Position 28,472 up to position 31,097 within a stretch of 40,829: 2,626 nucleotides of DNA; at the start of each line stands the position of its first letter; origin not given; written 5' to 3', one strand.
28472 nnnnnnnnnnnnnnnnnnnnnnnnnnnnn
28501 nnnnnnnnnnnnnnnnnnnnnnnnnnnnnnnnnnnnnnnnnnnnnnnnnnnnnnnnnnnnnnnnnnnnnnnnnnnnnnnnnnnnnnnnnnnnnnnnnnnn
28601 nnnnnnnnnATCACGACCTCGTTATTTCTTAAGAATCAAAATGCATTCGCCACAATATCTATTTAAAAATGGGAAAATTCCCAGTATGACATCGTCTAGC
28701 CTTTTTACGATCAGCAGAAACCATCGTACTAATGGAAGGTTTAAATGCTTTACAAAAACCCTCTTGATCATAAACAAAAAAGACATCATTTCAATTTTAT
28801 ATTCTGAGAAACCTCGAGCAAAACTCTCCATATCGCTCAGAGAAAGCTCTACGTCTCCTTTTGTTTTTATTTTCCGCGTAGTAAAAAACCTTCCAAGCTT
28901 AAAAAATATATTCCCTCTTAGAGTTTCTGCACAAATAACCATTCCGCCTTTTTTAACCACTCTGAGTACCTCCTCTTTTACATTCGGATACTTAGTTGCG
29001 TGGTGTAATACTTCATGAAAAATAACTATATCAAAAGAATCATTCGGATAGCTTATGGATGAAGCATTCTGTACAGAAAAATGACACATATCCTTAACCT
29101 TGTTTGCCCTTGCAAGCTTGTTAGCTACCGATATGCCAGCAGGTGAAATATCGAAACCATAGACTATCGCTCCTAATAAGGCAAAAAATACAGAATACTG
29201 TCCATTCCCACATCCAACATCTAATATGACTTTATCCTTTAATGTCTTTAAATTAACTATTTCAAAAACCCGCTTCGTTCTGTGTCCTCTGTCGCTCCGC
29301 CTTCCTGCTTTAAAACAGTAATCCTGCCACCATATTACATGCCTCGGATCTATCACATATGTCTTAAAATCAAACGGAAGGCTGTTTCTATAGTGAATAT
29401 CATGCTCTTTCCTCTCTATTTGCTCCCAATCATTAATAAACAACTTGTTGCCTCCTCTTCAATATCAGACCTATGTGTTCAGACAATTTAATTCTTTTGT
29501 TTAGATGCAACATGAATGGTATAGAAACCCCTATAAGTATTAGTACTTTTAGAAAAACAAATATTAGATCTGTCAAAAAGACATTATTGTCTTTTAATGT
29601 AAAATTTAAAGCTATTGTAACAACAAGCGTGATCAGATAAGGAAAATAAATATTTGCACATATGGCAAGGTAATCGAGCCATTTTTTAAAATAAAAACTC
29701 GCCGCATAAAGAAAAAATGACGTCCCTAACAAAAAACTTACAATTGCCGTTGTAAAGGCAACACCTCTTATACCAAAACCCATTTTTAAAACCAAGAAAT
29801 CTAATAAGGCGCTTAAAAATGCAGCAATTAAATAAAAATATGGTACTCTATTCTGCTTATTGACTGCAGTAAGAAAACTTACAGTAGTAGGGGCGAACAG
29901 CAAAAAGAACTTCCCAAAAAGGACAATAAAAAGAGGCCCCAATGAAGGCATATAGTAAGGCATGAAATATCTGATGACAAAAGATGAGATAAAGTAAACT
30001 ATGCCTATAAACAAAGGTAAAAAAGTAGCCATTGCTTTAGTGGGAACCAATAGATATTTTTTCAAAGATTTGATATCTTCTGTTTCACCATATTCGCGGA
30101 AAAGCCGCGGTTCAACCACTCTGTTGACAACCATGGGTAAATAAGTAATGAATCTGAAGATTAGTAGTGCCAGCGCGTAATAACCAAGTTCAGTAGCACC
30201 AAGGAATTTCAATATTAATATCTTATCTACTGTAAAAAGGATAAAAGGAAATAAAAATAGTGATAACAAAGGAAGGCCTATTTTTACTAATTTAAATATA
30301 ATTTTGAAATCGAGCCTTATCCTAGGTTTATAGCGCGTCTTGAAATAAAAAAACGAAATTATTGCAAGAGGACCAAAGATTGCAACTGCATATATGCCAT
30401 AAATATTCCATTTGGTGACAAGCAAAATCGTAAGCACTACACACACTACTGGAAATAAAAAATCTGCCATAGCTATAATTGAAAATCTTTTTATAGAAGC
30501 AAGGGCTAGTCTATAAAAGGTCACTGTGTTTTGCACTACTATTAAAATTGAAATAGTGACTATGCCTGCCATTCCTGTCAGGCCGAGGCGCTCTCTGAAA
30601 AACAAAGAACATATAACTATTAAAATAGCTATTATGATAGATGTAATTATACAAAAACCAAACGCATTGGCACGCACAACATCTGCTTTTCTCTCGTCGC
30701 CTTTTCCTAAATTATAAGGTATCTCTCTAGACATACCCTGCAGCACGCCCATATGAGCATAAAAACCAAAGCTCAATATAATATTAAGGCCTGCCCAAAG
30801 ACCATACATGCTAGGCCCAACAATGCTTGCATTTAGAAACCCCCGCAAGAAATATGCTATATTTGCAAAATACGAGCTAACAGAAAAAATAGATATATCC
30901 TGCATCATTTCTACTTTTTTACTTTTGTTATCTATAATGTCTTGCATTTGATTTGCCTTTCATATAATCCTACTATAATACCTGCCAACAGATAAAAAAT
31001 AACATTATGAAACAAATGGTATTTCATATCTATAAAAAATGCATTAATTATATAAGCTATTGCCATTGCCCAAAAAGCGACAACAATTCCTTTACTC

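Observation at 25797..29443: Methyltransferase / CapK-like ligase / AmmeMemoRadiSam-type radical SAM / 104-aa orphan cassette inside a glycan operon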

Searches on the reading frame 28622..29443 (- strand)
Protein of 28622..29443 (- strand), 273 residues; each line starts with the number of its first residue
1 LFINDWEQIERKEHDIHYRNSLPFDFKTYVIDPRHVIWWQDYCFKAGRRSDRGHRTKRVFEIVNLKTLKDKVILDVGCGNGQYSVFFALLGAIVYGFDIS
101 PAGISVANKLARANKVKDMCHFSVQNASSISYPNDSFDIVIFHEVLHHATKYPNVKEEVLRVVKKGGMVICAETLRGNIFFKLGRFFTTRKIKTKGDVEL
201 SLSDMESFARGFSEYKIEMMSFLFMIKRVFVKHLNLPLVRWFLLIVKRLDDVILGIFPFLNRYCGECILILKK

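Call 4: search_protein_families(library=pfam, proteins=[window:28622-29443:-], max_evalue=0.01)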
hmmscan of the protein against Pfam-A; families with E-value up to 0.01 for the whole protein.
window:28622-29443:- (273 aa): 16 families
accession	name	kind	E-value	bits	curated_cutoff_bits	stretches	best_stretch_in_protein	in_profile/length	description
PF13847.12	Methyltransf_31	-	8.3e-22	77.9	27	1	69-172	3-110/145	Methyltransferase domain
PF08241.18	Methyltransf_11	-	1.8e-21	77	21.2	1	74-171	1-95/95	Methyltransferase domain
PF13649.12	Methyltransf_25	-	2.6e-18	66.9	27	1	73-167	1-97/97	Methyltransferase domain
PF08242.18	Methyltransf_12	-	4.1e-13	50.3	30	1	74-169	1-98/98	Methyltransferase domain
PF13489.12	Methyltransf_23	-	4.9e-13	49.6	27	1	66-175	19-120/164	Methyltransferase domain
PF01209.24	Ubie_methyltran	-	1.2e-10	41.5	20.1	1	54-178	32-158/233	ubiE/COQ5 methyltransferase family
PF06325.19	PrmA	-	3.1e-09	37.2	22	1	61-171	153-258/296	Ribosomal protein L11 methyltransferase (PrmA)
PF05175.20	MTS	-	1.9e-06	28.1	23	1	64-150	26-112/170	Methyltransferase small domain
PF03848.20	TehB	-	9.2e-06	25.7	20.4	1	64-168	25-129/193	Tellurite resistance protein TehB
PF07021.18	MetW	-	1.6e-05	25.1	21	1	71-165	15-104/193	Methionine biosynthesis protein MetW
PF08003.17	Methyltransf_9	-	8.8e-05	22.1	23.8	1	64-171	110-217/315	Protein of unknown function (DUF1698)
PF02353.26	CMAS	-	0.00078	19.3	27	1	59-171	54-164/273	Mycolic acid cyclopropane synthetase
PF01728.25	FtsJ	-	0.0059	17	24.1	0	64-140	17-95/181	FtsJ-like methyltransferase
PF09445.16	Methyltransf_15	-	0.0059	16.6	22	1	71-122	2-53/165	RNA cap guanine-N2 methyltransferase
PF13679.12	Methyltransf_32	-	0.0065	16.9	27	1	66-132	22-94/143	Methyltransferase domain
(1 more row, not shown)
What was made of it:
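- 28622..29443 (-): Class I SAM-dependent methyltransferase (273 aa). It is co-transcribed with the trio but is a variable accessory gene, not part of the conserved module. Pfam Methyltransf_31/11/25 at E about 1e-21 (call 4).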

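Call 5: search_protein_families(library=ncbifam, proteins=[window:28622-29443:-], max_evalue=0.01)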
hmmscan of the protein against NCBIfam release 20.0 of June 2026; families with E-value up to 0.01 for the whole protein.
window:28622-29443:- (273 aa): 61 families (the best 25 are shown)
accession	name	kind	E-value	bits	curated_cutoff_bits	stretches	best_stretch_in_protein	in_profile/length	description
TIGR01983.1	UbiG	equivalog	1.5e-16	60.4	102.95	1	64-172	45-152/228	bifunctional 2-polyprenyl-6-hydroxyphenol methylase/3-demethylubiquinol 3-O-methyltransferase UbiG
TIGR02752.1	MenG_heptapren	equivalog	7.4e-14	51.8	419.85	1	59-182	35-161/231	demethylmenaquinone methyltransferase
TIGR02021.1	BchM-ChlM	equivalog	1.2e-13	51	158.9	1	56-190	41-175/218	magnesium protoporphyrin IX methyltransferase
NF043040.1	corrin_prot_MT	hypoth_equivalog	1.4e-13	50.8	180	1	62-177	34-153/216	corrinoid protein-associated methyltransferase CpaM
NF001243.0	PRK00216.1-4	equivalog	2.7e-13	49.8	235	1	57-180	35-160/237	demethylmenaquinone methyltransferase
TIGR01934.1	MenG_MenH_UbiE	subfamily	2.3e-12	46.7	158.35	1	63-179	33-149/223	ubiquinone/menaquinone biosynthesis methyltransferase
NF047649.1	MTase_UXPK_star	exception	5.5e-11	42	460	1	71-174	79-184/283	methyltransferase/UXPK-star double selenoprotein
NF045823.1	PthPhpthDimycoMt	equivalog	2.5e-10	40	300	1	67-173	64-168/256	phthiotriol/phenolphthiotriol dimycocerosates methyltransferase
NF008264.0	PRK11036.1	equivalog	3e-10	40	366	1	70-169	45-145/261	tRNA uridine 5-oxyacetic acid(34) methyltransferase CmoM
NF045649.1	2X_seleno_MduS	exception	6.1e-10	38.6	380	1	71-187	43-163/338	methyltransferase domain-containing selenoprotein MduS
NF008300.0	PRK11088.1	equivalog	1.2e-09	38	303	1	66-173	82-181/272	23S rRNA (guanine(745)-N(1))-methyltransferase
NF045825.1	FAmtase_mtf2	equivalog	1.2e-09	37.8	400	1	68-173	57-160/248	fatty-acid O-methyltransferase Mtf2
NF001244.0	PRK00216.1-5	equivalog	1.6e-09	37.4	216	1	64-176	43-158/236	bifunctional demethylmenaquinone methyltransferase/2-methoxy-6-polyprenyl-1,4-benzoquinol methylase UbiE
NF041537.1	ArsM_AhpD_UU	exception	2.7e-09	36.3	510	1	70-174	77-183/345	arsenite methyltransferase/AhpD domain selenoprotein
NF045667.1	MTase_DVU1556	equivalog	3.8e-09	36.3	155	1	56-172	11-120/213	DVU_1556 family methyltransferase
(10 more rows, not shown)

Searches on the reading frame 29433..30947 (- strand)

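Call 4: search_protein_families(library=pfam, proteins=[window:29433-30947:-], max_evalue=0.01)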
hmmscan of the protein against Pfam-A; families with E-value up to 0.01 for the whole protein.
window:29433-30947:- (504 aa): 3 families
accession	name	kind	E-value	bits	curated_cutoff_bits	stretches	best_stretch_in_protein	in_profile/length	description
PF13440.11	Polysacc_synt_3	-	4.1e-13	49.7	23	1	42-322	5-278/293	Polysaccharide biosynthesis protein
PF01943.22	Polysacc_synt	-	1.6e-07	31.5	28.2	1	16-270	3-257/274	Polysaccharide biosynthesis protein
PF01554.23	MatE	-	0.00034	20.8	24.9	2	55-120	35-100/161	MatE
